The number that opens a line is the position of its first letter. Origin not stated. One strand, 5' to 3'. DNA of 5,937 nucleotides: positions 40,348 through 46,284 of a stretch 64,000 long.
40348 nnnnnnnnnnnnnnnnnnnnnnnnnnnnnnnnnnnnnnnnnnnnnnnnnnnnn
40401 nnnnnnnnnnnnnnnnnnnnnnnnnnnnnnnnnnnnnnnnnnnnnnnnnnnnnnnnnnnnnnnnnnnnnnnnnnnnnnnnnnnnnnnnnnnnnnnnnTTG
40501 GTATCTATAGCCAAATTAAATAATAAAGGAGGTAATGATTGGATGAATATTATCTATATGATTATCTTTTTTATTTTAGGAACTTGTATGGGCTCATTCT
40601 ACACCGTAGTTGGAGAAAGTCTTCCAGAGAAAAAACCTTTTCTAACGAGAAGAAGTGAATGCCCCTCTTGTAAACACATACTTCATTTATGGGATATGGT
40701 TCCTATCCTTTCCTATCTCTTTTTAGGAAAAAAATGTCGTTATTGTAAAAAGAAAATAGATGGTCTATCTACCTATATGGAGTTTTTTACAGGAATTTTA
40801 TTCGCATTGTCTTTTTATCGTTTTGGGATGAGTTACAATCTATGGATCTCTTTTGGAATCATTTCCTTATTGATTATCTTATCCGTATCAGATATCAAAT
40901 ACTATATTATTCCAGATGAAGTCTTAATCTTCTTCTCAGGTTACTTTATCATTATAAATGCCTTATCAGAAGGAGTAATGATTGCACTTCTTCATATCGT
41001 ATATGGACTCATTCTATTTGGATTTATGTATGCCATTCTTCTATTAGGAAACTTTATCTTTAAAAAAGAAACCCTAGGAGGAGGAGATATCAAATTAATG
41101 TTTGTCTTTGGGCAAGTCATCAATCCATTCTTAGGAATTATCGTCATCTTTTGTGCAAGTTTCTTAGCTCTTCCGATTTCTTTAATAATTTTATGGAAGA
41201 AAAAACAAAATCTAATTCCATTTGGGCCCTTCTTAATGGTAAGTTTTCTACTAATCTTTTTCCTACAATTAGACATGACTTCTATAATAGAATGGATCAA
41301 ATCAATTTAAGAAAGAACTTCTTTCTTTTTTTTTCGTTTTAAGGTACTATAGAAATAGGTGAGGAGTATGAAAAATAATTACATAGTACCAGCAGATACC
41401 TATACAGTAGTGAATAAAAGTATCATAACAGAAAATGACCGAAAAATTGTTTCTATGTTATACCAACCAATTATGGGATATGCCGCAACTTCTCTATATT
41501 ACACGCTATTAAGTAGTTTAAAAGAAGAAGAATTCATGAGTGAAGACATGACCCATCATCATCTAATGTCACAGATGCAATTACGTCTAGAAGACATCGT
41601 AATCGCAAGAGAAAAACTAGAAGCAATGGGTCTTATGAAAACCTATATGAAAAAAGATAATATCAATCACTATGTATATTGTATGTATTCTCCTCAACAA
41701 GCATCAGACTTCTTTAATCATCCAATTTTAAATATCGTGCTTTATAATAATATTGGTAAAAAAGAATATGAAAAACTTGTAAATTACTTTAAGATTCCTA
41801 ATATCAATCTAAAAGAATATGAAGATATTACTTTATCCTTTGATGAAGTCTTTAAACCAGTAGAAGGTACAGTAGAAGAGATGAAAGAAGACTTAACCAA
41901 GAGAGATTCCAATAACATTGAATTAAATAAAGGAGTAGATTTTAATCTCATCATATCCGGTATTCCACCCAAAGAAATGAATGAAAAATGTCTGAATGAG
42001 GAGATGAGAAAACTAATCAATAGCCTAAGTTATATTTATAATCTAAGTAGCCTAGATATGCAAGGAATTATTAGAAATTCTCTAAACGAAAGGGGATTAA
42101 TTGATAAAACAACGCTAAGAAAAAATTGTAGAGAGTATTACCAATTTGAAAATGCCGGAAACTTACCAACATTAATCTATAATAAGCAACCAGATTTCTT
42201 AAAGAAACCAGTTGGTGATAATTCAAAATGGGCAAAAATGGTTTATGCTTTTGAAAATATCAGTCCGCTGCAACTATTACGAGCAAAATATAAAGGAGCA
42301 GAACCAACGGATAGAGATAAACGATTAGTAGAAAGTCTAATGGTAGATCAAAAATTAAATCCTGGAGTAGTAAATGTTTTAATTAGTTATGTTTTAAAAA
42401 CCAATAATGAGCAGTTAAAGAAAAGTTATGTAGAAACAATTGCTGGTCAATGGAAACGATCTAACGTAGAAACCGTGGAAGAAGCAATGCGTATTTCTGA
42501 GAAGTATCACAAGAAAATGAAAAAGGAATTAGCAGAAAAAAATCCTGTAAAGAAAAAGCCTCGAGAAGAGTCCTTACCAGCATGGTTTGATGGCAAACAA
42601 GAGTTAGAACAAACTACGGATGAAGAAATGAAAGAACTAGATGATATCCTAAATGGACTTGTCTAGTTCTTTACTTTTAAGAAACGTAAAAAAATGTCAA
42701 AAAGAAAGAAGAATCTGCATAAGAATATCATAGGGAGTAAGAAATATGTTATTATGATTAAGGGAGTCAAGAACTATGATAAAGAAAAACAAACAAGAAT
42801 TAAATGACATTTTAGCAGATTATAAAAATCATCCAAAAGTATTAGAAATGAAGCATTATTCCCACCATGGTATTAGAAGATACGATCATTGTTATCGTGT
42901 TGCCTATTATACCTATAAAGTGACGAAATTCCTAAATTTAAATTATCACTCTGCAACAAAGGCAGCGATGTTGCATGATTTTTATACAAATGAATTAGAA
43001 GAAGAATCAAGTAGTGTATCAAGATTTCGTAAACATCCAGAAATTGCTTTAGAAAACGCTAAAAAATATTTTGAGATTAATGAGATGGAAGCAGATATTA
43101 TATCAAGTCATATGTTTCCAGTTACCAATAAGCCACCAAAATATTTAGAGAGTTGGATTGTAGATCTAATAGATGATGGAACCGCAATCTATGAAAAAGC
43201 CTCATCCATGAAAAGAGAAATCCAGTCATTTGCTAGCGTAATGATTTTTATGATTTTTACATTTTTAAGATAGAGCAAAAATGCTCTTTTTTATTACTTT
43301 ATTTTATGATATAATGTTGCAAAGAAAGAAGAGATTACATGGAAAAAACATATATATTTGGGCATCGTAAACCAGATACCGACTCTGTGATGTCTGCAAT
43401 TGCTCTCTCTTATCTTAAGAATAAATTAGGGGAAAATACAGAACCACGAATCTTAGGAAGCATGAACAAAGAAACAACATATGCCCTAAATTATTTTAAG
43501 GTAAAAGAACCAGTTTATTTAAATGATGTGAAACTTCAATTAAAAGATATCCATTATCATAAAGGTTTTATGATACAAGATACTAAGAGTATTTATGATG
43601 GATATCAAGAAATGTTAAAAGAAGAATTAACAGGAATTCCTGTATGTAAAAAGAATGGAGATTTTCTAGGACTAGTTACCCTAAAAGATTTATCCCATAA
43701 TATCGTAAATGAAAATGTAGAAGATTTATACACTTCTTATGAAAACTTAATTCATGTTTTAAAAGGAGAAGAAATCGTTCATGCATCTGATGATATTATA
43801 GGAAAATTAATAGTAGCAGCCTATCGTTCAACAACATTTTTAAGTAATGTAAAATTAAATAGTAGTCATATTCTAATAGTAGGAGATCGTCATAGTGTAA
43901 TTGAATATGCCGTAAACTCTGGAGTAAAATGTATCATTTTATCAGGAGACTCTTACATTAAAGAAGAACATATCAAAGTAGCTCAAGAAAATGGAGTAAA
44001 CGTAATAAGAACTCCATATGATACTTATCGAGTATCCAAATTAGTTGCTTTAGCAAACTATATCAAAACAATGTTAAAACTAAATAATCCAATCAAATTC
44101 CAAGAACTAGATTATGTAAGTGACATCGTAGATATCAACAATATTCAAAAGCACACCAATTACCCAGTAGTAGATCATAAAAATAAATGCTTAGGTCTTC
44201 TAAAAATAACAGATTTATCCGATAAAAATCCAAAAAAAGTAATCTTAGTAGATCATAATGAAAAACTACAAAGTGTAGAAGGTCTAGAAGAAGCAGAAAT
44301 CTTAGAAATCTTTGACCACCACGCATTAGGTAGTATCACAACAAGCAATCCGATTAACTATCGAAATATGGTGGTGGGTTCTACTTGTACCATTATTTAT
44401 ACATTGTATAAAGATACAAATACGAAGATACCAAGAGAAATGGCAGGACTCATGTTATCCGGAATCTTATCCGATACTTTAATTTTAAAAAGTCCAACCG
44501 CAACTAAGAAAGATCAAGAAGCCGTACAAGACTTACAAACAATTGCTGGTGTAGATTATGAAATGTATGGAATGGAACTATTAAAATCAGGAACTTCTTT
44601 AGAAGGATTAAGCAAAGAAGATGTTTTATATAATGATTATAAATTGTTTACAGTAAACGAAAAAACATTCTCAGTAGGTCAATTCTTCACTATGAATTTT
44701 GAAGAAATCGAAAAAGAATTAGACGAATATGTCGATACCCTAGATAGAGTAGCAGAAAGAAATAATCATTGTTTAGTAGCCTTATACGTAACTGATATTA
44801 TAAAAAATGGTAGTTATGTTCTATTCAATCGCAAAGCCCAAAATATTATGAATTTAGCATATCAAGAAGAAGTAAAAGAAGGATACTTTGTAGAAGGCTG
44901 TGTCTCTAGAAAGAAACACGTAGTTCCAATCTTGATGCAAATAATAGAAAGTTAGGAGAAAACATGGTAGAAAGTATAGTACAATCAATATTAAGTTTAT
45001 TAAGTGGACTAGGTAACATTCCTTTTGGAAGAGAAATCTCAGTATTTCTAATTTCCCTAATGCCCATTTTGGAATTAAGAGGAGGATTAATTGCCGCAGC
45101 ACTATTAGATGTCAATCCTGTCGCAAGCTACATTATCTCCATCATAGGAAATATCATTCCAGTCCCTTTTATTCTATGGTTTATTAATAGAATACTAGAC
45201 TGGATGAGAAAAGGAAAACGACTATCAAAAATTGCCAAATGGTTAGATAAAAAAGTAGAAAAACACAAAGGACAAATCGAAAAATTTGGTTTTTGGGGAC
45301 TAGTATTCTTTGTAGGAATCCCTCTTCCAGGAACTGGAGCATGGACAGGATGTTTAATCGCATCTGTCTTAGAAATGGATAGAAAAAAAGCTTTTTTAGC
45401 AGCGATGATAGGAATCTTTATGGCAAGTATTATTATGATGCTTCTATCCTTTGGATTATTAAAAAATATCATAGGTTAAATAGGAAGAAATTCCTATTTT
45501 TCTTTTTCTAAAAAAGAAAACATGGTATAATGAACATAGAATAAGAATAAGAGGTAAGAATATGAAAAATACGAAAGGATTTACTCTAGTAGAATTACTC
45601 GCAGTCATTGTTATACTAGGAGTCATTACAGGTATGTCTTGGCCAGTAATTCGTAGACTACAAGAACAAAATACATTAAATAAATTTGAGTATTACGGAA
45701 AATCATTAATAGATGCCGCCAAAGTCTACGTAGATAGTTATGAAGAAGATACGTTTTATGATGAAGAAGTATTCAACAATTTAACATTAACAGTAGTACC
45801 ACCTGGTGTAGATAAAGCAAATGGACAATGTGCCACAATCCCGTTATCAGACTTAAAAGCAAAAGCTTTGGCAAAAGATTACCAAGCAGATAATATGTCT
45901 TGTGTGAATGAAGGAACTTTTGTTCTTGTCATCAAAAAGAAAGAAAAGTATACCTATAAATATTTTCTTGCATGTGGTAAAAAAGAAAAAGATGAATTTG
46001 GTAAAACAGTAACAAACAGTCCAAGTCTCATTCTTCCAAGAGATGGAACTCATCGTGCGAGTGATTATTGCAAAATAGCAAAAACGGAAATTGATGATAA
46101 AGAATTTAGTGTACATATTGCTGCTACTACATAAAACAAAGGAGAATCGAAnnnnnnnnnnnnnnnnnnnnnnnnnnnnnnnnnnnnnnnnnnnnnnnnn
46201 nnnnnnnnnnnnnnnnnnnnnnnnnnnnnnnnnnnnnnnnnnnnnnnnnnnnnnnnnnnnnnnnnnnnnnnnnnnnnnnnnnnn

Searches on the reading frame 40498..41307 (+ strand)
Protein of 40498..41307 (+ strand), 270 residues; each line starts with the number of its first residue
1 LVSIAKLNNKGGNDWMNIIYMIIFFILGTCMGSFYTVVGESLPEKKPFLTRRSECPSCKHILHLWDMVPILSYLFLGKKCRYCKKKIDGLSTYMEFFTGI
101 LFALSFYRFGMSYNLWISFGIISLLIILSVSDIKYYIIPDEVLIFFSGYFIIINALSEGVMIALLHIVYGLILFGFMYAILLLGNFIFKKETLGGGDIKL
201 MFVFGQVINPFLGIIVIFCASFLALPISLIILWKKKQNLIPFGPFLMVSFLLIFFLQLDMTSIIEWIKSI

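Call 26: search_protein_families(library=pfam, proteins=[window:40498-41307:+], max_evalue=0.001)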
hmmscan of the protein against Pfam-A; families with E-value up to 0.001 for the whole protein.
window:40498-41307:+ (270 aa): 2 families
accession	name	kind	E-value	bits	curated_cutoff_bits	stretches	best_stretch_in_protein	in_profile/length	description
PF06750.18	A24_N_bact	-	1.8e-26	92.5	23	1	26-109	1-84/84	Bacterial Peptidase A24 N-terminal domain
PF01478.23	Peptidase_A24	-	4.3e-14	53.3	26.5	1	121-228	3-103/104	Type IV leader peptidase family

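Call 61: search_protein_families(library=ncbifam, proteins=[window:40498-41307:+], max_evalue=0.001)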
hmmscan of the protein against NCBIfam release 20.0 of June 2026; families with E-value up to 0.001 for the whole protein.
window:40498-41307:+ (270 aa): 0 families

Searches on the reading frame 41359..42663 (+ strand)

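Call 26: search_protein_families(library=pfam, proteins=[window:41359-42663:+], max_evalue=0.001)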
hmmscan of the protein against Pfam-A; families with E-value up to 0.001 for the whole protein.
window:41359-42663:+ (435 aa): 1 family
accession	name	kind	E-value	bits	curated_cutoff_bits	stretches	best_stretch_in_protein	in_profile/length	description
PF07261.16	DnaB_2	-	2.9e-10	40.1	22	1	310-377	6-71/74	Replication initiation and membrane attachment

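Call 61: search_protein_families(library=ncbifam, proteins=[window:41359-42663:+], max_evalue=0.001)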
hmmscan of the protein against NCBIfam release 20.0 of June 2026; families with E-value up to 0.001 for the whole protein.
window:41359-42663:+ (435 aa): 3 families
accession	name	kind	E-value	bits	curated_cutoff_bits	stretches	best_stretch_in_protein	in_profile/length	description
NF052657.1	RIprotDnaBBac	equivalog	1.8e-89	300.6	800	1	7-426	6-447/473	replicative helicase loading/DNA remodeling protein DnaB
NF053829.1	HelldRmdprotDnaB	equivalog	2.2e-83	280.7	570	1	5-428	3-439/460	replicative helicase loading/DNA remodeling protein DnaB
TIGR01446.1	DnaD_dom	domain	0.00051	20.2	24.95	0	332-376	29-71/73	DnaD domain protein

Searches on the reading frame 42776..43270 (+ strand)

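Call 26: search_protein_families(library=pfam, proteins=[window:42776-43270:+], max_evalue=0.001)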
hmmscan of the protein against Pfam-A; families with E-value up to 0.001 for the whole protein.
window:42776-43270:+ (165 aa): 1 family
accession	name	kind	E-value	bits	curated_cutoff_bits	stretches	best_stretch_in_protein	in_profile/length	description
PF01966.28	HD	-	1.2e-07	32.5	22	1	35-134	1-112/116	HD domain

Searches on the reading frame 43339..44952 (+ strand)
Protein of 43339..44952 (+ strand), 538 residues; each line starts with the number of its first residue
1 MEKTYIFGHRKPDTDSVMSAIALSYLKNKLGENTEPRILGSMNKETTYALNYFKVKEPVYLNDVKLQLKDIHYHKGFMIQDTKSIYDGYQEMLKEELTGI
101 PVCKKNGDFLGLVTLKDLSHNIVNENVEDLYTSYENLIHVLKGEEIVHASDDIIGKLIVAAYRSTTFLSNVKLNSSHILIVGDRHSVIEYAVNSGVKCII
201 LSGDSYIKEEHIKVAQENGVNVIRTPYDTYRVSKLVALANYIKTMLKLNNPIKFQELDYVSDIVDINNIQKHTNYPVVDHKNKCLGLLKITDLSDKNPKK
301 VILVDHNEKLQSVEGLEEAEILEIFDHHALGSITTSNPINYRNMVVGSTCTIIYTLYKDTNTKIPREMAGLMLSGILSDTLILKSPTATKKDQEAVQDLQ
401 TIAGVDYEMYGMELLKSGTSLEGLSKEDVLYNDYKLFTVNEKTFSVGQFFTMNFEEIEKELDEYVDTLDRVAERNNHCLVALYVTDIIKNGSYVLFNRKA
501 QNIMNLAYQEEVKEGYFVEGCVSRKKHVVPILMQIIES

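Call 26: search_protein_families(library=pfam, proteins=[window:43339-44952:+], max_evalue=0.001)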
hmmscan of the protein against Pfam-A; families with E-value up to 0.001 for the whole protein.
window:43339-44952:+ (538 aa): 5 families
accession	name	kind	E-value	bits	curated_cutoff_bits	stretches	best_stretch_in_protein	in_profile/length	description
PF02833.19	DHHA2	-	1.9e-26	93.3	27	1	412-534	1-125/126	DHHA2 domain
PF01368.27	DHH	-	1.6e-23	83.8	28.1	1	3-376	1-125/125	DHH family, N-terminal domain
PF07085.17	DRTGG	-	7.7e-18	64.7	25.2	1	136-237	1-103/105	DRTGG domain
PF00571.33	CBS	-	2.7e-08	34.5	24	1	79-122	12-55/57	CBS domain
PF02603.21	Hpr_kinase_N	-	0.00037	20.9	24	1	183-234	68-119/125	HPr Serine kinase N terminus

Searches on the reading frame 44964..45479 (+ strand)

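Call 3: search_protein_families(library=pfam, proteins=[window:44964-45479:+], max_evalue=0.01)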
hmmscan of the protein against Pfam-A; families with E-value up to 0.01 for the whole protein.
window:44964-45479:+ (171 aa): 3 families
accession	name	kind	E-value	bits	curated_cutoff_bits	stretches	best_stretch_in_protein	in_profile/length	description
PF06695.16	Sm_multidrug_ex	-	2.2e-45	154.6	30.7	1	37-157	1-121/121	Putative small multi-drug export protein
PF09835.14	DUF2062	-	0.0003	21.2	27.4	1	29-128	30-128/147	Uncharacterized protein conserved in bacteria (DUF2062)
PF09335.16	VTT_dom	-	0.00032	21.6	33.9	1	51-160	15-119/123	VTT domain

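Call 4: search_protein_families(library=ncbifam, proteins=[window:44964-45479:+], max_evalue=0.01)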
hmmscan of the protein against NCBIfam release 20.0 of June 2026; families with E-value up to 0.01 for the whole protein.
window:44964-45479:+ (171 aa): 0 families

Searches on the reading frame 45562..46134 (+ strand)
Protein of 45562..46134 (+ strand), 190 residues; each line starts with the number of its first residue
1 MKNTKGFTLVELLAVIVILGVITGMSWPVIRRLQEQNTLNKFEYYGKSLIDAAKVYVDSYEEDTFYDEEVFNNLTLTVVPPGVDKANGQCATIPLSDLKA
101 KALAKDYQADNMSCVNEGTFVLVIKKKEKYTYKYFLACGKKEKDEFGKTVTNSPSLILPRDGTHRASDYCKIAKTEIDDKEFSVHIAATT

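Call 3: search_protein_families(library=pfam, proteins=[window:45562-46134:+], max_evalue=0.01)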
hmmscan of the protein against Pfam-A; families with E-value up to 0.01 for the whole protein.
window:45562-46134:+ (190 aa): 1 family
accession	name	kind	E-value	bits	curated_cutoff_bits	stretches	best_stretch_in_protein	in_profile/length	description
PF07963.17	N_methyl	-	2.9e-08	33.4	21.2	1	1-25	1-25/27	Prokaryotic N-terminal methylation motif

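Call 4: search_protein_families(library=ncbifam, proteins=[window:45562-46134:+], max_evalue=0.01)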
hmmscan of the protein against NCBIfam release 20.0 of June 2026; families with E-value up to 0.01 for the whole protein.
window:45562-46134:+ (190 aa): 9 families
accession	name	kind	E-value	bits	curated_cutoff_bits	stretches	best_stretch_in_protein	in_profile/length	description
TIGR02532.1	IV_pilin_GFxxxE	domain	3.8e-06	26.5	16.3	1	5-24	2-21/24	prepilin-type N-terminal cleavage/methylation domain-containing protein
NF041013.1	T4P_ComGE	equivalog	2.3e-05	24.4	49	1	2-41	1-40/83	competence type IV pilus minor pilin ComGE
TIGR01710.1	typeII_sec_gspG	equivalog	4e-05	23.6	88.85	1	5-52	1-48/134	type II secretion system major pseudopilin GspG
TIGR01708.2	typeII_sec_gspH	equivalog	0.0003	20.8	80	1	5-27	2-24/169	type II secretion system minor pseudopilin GspH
NF007862.0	PRK10574.1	equivalog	0.001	19.2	138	1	1-32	1-32/145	prepilin peptidase-dependent pilin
NF040982.1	ComGD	equivalog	0.0017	18.8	70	0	5-42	2-43/139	competence type IV pilus minor pilin ComGD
TIGR02596.1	TIGR02596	subfamily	0.0018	18.4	70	1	7-40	1-34/196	Verru_Chthon cassette protein D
NF041775.1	typeIV_PilA_Myxo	equivalog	0.003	17.6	400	1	4-59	10-65/214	type IV pilin protein PilA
NF007800.0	PRK10506.1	equivalog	0.0076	16.1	158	0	1-40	5-44/163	prepilin peptidase-dependent protein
